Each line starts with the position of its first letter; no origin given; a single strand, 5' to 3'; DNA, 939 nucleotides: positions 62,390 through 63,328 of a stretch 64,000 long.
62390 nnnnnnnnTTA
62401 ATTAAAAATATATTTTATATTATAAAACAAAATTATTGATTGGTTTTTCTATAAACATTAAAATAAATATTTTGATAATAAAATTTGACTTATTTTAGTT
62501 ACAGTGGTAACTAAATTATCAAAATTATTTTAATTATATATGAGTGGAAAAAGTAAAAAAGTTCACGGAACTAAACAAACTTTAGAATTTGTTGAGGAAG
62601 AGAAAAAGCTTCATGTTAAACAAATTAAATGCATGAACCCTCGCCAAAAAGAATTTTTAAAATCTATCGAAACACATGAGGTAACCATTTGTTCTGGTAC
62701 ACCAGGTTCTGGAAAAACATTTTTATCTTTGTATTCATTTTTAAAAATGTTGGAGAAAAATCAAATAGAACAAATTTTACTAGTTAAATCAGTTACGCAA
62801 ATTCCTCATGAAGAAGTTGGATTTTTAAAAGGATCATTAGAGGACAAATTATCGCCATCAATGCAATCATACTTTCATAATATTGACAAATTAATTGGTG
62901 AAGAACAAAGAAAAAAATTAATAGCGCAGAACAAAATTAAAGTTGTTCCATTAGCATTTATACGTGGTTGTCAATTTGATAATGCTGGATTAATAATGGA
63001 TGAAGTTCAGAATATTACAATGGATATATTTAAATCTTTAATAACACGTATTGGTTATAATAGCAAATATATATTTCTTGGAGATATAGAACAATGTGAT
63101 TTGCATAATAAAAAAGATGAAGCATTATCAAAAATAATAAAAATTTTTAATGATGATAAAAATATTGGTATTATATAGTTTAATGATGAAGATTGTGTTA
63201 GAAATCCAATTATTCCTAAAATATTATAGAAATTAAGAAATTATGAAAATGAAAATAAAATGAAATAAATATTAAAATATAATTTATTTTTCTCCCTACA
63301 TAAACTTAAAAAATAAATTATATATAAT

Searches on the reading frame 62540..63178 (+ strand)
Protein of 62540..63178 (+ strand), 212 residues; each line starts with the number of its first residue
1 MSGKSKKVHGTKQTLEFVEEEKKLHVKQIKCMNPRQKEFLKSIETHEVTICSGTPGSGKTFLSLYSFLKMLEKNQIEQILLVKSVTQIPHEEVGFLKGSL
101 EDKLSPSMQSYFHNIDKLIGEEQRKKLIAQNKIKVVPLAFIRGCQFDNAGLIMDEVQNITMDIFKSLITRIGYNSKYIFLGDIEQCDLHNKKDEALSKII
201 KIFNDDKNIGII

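Call 44: search_protein_families(library=ncbifam, proteins=[window:62540-63178:+], max_evalue=0.001)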
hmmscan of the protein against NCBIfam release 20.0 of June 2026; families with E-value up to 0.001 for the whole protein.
window:62540-63178:+ (212 aa): 4 families
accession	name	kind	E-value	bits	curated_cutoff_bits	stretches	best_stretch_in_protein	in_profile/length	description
NF007827.1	PRK10536.1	equivalog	2.3e-33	115.6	380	1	25-212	45-233/253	phosphate starvation-inducible protein PhoH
NF053827.1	RNA5-3helPhoH2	equivalog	3.3e-19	69.2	680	1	45-191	234-384/427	RNA 5'-3' helicase PhoH2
TIGR01448.2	helicase_RecD2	equivalog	3e-06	25.7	500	0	17-76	302-360/713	SF1B family DNA helicase RecD2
TIGR01447.1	recD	equivalog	2.4e-05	23.1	310.15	1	32-185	149-300/597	exodeoxyribonuclease V subunit alpha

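Call 57: find_encoding_contigs(protein=window:62540-63178:+, flank=10000, max_places=2)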
Protein window:62540-63178:+ (212 aa): 2 contigs read that carry it; 2 places shown.
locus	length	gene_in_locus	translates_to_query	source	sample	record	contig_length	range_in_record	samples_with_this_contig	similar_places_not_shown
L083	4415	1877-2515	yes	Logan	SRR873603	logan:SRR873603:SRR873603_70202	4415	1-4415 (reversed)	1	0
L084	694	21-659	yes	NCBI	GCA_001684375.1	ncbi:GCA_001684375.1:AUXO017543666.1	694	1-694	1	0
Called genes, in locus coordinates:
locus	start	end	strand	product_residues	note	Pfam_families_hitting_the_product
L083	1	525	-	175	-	?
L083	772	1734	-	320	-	-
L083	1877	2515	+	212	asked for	PF02562:PhoH, PF13245:AAA_19 (weak), PF13401:AAA_22 (weak)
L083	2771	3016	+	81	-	-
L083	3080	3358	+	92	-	PF07460:NUMOD3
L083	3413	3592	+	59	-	-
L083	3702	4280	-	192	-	-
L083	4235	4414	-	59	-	?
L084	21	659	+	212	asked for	PF02562:PhoH, PF13245:AAA_19 (weak), PF13401:AAA_22 (weak)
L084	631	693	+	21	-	?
